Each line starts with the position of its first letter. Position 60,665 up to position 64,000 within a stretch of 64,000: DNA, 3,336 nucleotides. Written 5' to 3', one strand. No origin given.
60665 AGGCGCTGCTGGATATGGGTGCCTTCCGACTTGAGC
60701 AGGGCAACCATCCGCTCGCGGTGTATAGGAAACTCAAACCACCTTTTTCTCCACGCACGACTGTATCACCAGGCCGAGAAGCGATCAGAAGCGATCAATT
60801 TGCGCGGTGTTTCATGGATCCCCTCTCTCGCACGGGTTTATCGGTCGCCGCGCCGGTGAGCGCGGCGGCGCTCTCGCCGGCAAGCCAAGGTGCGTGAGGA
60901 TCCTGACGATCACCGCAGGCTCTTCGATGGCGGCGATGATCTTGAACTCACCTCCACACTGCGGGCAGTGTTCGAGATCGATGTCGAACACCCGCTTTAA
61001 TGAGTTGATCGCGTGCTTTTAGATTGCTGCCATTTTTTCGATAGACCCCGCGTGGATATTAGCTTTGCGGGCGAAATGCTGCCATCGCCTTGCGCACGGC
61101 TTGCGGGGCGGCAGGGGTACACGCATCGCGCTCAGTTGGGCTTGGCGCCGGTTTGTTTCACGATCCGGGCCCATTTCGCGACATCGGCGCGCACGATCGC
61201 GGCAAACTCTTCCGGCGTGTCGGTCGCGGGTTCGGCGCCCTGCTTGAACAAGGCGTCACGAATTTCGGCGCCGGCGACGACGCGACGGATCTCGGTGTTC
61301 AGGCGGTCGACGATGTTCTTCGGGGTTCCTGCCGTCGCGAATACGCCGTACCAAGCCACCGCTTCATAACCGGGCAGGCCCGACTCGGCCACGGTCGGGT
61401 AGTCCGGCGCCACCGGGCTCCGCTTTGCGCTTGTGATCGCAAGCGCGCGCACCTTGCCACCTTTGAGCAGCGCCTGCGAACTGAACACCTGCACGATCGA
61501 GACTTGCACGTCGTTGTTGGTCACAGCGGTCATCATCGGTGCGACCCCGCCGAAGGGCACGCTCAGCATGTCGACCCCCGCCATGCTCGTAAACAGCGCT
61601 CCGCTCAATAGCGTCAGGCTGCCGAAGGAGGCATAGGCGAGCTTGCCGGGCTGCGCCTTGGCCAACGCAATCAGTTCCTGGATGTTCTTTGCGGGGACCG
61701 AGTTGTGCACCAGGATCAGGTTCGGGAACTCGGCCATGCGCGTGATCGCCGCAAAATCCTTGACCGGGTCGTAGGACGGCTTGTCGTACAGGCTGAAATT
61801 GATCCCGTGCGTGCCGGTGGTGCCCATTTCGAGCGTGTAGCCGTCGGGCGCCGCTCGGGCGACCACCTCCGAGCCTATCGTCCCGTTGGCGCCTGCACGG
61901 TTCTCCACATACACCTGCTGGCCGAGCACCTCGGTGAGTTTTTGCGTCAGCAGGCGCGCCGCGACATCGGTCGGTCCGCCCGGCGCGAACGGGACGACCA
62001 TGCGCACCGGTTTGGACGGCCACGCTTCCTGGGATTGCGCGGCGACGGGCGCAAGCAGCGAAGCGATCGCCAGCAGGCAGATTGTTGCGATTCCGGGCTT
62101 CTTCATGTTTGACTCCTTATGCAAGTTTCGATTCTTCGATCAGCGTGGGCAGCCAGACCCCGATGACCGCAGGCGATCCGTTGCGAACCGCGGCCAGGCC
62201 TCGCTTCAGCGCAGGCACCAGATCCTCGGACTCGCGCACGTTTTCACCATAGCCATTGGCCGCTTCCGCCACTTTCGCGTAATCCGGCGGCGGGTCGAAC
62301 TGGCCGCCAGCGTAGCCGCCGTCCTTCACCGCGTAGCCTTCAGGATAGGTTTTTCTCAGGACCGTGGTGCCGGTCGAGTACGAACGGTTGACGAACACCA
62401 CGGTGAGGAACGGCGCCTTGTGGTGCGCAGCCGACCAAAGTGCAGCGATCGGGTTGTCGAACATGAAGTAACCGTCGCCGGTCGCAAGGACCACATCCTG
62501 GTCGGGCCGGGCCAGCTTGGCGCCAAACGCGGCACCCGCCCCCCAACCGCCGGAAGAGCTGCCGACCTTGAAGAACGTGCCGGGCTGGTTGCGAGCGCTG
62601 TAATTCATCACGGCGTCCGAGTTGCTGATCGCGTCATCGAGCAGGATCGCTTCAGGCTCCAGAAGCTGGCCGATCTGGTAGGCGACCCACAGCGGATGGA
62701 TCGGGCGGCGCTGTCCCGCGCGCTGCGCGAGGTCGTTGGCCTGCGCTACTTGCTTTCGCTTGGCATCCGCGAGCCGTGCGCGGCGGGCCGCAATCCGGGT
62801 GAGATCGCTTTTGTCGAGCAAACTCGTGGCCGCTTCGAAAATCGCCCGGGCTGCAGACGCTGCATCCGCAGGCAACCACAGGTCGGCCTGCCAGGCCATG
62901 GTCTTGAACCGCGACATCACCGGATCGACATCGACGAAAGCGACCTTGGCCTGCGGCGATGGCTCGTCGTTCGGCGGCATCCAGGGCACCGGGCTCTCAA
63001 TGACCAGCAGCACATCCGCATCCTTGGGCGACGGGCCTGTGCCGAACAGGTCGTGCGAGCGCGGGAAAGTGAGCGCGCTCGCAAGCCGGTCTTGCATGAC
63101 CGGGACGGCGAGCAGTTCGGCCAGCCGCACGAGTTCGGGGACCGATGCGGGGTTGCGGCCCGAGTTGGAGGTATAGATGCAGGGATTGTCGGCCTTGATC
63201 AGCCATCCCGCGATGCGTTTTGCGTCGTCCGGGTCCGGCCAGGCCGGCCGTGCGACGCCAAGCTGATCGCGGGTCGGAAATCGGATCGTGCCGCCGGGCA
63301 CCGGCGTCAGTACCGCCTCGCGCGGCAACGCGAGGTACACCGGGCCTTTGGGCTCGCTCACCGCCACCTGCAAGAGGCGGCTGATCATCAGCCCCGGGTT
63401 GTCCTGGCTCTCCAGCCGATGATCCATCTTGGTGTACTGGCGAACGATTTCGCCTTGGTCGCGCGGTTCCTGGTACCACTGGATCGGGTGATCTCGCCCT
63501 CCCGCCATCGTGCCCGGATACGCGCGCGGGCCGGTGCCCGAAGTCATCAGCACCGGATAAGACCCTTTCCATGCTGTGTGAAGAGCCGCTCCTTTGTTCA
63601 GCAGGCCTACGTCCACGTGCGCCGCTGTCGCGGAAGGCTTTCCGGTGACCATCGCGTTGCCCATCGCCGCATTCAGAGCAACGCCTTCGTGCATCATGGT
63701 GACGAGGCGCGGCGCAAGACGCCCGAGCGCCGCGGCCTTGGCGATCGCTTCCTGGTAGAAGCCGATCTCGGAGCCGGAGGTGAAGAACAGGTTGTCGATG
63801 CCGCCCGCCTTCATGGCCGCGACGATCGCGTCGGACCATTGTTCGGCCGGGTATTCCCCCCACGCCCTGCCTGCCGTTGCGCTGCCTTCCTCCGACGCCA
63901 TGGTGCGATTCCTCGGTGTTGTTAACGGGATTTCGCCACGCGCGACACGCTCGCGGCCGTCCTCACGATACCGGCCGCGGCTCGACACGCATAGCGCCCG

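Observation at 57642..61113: IS91/ISCR-type remnant plus a three-gene catabolic module, bracketed by ~90% identical 114-bp direct repeats (complex-integron-like architecture)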

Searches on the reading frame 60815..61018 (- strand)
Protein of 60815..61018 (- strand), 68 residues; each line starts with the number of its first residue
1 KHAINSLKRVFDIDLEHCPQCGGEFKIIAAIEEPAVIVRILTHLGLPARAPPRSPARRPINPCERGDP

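Call 11: search_protein_families(library=pfam, proteins=[window:60815-61018:-], max_evalue=0.01)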
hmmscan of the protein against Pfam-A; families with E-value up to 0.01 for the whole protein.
window:60815-61018:- (68 aa): 0 families

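Call 14: search_dna_similar(query=window:60815-61018:-, collection=plasmids, mode=protein, max_evalue=0.001, max_rows=25)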
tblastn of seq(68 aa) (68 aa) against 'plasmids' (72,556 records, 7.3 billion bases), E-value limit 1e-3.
Records with a match: 1; places in all: 1; records where one place covers at least 80% of the query: 0.
Best place of each record, by identity: 60-80% 1.
By first word of the organism name: Piscinibacter 1.
By predicted mobility (MOB-suite, as given by PLSDB): non-mobilizable 1.
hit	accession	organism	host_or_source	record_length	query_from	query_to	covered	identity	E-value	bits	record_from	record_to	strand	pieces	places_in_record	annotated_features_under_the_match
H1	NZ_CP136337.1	Piscinibacter gummiphilus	single cell,soil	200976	7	46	59%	75.6%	4e-4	43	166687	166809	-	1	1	hypothetical protein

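Call 16: get_annotated_region(hit=H1, flank=5000)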
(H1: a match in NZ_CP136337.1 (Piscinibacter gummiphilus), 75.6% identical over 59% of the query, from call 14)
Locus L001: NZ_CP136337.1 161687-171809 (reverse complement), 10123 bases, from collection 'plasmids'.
description: Piscinibacter gummiphilus strain SBD 7-3 plasmid unnamed1, complete sequence
organism: Piscinibacter gummiphilus (NCBI taxid 946333)
taxonomy: Bacteria; Pseudomonadota; Betaproteobacteria; Burkholderiales; Sphaerotilaceae; Piscinibacter; Piscinibacter gummiphilus
host: -; source: single cell,soil; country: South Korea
typing (MOB-suite, as given by PLSDB): non-mobilizable
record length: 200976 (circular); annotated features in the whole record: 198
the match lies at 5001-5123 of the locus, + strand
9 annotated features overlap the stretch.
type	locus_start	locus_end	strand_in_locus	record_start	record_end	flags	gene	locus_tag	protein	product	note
CDS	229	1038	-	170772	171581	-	-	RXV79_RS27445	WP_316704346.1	alpha/beta fold hydrolase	-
CDS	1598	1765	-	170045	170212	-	-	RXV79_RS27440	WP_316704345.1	NrsF family protein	-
CDS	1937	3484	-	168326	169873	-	-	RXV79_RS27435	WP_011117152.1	IS91-like element ISPps1 family transposase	GO:0006313 - DNA transposition [Evidence IEA]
CDS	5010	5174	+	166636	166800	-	-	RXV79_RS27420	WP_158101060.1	hypothetical protein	-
CDS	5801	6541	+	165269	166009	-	-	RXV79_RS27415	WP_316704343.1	lipase secretion chaperone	GO:0006457 - protein folding [Evidence IEA]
CDS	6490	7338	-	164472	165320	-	-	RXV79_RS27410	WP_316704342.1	helix-turn-helix transcriptional regulator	GO:0006355 - regulation of DNA-templated transcription [Evidence IEA]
CDS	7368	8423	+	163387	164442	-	pyrC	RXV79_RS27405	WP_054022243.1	dihydroorotase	GO:0009220 - pyrimidine ribonucleotide biosynthetic process [Evidence IEA]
CDS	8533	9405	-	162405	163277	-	-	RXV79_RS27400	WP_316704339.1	poly(ethylene terephthalate) hydrolase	-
CDS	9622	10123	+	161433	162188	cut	-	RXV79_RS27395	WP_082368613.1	lipase secretion chaperone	GO:0006457 - protein folding [Evidence IEA]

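Call 33: find_homologous_proteins(query=window:60815-61003:-, max_evalue=0.001)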
Query seq(63 aa) (63 aa): 697 proteins with E <= 0.001 among 706 candidates; the best 120 are listed.
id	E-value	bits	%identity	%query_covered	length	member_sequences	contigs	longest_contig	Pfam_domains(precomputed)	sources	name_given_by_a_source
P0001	9.1e-26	107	98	81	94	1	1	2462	-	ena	-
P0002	1.4e-25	106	98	81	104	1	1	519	-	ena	-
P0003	2.9e-25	105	90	63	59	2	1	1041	-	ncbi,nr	ncbi:MAG: IS91 family transposase, partial [Gammaproteobacteria bacterium]|nr:IS91 family transposas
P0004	3.4e-25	105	96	81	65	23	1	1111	-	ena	-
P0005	4.0e-25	104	96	81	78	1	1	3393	-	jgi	jgi:hypothetical protein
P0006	4.6e-25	104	96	81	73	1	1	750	-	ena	-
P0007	4.8e-25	104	96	81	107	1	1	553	-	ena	-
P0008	4.9e-25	104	96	81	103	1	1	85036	-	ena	-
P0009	5.6e-25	104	81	98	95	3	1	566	-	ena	-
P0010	7.5e-25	104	96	81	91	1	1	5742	-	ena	-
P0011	8.3e-25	103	96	81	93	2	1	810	-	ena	-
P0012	9.0e-25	103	95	63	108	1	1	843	-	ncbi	-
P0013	9.4e-25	103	96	81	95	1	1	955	-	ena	-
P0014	1.3e-24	103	94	81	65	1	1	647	-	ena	-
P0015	1.4e-24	103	94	81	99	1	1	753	-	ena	-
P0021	2.7e-24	102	94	83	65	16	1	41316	-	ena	-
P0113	1.3e-21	93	90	81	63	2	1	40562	-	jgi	jgi:hypothetical protein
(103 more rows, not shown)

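Call 35: find_encoding_contigs(protein=P0008, flank=6000, max_places=4)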
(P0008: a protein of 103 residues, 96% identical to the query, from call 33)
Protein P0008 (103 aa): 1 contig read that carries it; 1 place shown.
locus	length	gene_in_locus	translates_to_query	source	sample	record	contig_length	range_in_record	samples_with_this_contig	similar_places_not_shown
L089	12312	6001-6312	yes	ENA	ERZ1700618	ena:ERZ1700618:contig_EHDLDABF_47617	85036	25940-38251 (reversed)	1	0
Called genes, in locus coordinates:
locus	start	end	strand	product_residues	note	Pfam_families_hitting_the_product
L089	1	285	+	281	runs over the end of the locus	PF05034:MAAL_N, PF07476:MAAL_C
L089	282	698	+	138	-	PF07476:MAAL_C, PF13378:MR_MLE_C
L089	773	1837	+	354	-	PF00296:Bac_luciferase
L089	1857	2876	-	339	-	PF03401:TctC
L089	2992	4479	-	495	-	PF01979:Amidohydro_1, PF07969:Amidohydro_3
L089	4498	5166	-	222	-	PF01977:UbiD, PF20696:UbiD_C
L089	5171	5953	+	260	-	-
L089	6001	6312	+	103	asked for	-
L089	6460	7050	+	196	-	PF03401:TctC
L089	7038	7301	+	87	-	PF03401:TctC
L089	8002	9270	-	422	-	PF00111:Fer2 (weak), PF13085:Fer2_3 (weak), PF01799:Fer2_2, PF06240:COXG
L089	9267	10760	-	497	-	PF20256:MoCoBD_2, PF00941:FAD_binding_5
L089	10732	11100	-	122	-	PF20256:MoCoBD_2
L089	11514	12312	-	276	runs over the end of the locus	PF01315:Ald_Xan_dh_C (weak), PF02738:MoCoBD_1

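Call 36: find_encoding_contigs(protein=P0021, flank=6000, max_places=6)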
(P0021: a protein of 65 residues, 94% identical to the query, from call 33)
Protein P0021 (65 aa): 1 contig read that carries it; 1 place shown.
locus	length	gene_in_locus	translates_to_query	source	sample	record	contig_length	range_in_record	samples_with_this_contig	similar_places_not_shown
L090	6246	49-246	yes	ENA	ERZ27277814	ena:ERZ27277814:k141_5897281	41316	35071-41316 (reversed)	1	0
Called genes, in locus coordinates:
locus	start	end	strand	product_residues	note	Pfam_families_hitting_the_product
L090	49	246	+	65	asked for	-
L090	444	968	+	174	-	-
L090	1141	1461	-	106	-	PF01909:NTP_transf_2, PF18765:Polbeta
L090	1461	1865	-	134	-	PF08780:NTase_sub_bind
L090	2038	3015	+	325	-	PF03401:TctC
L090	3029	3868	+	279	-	PF04909:Amidohydro_2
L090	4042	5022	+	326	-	PF03401:TctC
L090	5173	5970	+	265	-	PF12146:Hydrolase_4, PF00561:Abhydrolase_1, PF12697:Abhydrolase_6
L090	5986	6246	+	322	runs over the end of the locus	PF03401:TctC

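Call 37: find_encoding_contigs(protein=P0113, flank=6000, max_places=4)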
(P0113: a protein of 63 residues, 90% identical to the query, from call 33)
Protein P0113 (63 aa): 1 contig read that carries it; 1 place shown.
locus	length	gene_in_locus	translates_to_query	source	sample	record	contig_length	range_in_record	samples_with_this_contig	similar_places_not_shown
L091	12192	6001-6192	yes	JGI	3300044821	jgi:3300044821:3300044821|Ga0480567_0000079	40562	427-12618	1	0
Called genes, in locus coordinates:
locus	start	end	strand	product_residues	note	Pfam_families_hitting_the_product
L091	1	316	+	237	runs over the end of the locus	PF02538:Hydantoinase_B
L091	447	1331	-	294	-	PF16868:NMT1_3, PF12974:Phosphonate-bd (weak)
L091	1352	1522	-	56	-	-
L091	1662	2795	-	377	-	PF13379:NMT1_2, PF09084:NMT1, PF12974:Phosphonate-bd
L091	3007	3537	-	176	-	-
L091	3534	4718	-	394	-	PF01053:Cys_Met_Meta_PP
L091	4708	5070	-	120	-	PF00491:Arginase (weak)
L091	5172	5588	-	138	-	PF01850:PIN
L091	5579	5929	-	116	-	-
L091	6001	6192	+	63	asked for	-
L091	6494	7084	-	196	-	PF00059:Lectin_C (weak), PF07589:PEP_exosort_dom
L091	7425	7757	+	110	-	PF04986:Y2_Tnp (weak)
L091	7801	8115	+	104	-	-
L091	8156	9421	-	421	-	PF00266:Aminotran_5, PF00155:Aminotran_1_2 (faint), PF01053:Cys_Met_Meta_PP (weak)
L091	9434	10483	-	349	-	PF03401:TctC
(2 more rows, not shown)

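Call 48: search_protein_families(library=ncbifam, proteins=[window:60815-61003:-], max_evalue=0.01)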
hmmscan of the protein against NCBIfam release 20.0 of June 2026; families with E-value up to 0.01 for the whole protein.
seq(63 aa): 2 families
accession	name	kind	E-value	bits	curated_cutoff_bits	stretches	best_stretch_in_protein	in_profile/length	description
NF052416.1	ISCR_clade_Ia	exception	2.1e-09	36.5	925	1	2-39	450-487/509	ISCR element clade Ia family transposase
NF033497.1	rubre_like_arch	subfamily_domain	0.0054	16.4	32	1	10-26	16-32/34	rubrerythrin-like domain-containing protein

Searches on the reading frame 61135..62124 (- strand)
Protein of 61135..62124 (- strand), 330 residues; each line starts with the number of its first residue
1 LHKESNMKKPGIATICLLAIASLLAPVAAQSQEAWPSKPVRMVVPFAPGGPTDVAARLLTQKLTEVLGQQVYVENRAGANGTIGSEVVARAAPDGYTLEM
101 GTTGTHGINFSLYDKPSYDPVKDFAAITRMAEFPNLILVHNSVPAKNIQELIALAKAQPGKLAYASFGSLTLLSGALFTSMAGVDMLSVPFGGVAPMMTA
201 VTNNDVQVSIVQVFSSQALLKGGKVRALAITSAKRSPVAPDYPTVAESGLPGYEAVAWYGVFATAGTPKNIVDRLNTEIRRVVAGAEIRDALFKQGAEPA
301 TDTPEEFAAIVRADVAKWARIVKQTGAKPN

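Call 11: search_protein_families(library=pfam, proteins=[window:61135-62124:-], max_evalue=0.01)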
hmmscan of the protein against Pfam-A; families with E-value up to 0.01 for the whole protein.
window:61135-62124:- (330 aa): 1 family
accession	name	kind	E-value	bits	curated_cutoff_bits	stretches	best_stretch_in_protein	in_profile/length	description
PF03401.19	TctC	-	6e-61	206.8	27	1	56-326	2-273/274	Tripartite tricarboxylate transporter family receptor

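Call 29: find_encoding_contigs(protein=window:61135-62124:-, flank=10000, max_places=10)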
Protein window:61135-62124:- (330 aa): no gene with exactly this product is on record in the collection.

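Call 30: find_encoding_contigs(protein=window:61135-62106:-, flank=10000, max_places=10)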
Protein window:61135-62106:- (324 aa): 6 contigs read that carry it; 5 places shown.
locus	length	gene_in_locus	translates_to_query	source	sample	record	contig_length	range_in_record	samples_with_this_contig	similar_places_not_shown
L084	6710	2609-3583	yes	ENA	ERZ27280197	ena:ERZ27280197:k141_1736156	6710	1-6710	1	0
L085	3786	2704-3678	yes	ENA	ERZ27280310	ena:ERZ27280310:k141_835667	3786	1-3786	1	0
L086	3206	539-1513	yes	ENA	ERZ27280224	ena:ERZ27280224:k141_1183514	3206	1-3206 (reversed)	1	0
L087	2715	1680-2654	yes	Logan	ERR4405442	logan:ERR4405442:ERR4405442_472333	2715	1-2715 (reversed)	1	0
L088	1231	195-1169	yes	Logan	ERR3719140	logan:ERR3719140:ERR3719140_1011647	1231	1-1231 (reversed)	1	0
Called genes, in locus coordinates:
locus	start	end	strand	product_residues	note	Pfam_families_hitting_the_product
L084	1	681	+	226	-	?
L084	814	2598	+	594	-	PF02776:TPP_enzyme_N, PF02775:TPP_enzyme_C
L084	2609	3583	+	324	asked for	PF03401:TctC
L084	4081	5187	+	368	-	PF04909:Amidohydro_2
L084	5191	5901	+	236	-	PF06267:DUF1028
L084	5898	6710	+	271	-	?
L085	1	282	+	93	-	?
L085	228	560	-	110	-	-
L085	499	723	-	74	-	PF19891:DUF6364 (weak)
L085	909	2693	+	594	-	PF02776:TPP_enzyme_N, PF02775:TPP_enzyme_C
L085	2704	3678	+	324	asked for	PF03401:TctC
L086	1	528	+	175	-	?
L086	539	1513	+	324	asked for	PF03401:TctC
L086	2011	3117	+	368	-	PF04909:Amidohydro_2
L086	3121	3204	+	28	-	?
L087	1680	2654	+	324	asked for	PF03401:TctC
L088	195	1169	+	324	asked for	PF03401:TctC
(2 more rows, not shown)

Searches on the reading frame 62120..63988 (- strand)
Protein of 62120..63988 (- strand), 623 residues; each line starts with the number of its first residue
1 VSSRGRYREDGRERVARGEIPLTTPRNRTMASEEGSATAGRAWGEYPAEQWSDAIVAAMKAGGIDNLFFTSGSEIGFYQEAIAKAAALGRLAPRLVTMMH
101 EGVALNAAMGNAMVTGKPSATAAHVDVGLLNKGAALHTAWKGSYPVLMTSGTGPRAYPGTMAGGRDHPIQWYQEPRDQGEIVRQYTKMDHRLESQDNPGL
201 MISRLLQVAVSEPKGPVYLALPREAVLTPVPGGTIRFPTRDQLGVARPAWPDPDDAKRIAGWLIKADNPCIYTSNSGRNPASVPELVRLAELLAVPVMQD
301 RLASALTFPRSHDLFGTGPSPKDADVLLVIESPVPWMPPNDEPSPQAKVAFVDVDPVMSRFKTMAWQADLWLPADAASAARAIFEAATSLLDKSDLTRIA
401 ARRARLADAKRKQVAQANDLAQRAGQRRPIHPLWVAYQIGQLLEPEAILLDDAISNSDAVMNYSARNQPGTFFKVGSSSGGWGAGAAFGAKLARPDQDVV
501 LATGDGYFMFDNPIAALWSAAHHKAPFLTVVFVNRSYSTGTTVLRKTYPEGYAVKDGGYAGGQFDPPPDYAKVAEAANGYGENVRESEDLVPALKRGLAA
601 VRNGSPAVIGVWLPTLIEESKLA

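Call 11: search_protein_families(library=pfam, proteins=[window:62120-63988:-], max_evalue=0.01)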
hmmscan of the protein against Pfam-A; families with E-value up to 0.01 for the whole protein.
window:62120-63988:- (623 aa): 3 families
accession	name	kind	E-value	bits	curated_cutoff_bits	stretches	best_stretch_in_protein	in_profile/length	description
PF02775.26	TPP_enzyme_C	-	4.8e-21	75.6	21.9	1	460-610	9-150/151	Thiamine pyrophosphate enzyme, C-terminal TPP binding domain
PF02776.23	TPP_enzyme_N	-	7e-17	61.7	26.8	1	52-169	4-107/119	Thiamine pyrophosphate enzyme, N-terminal TPP binding domain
PF00205.28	TPP_enzyme_M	-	6.2e-05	23.2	30.4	1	257-358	2-115/137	Thiamine pyrophosphate enzyme, central domain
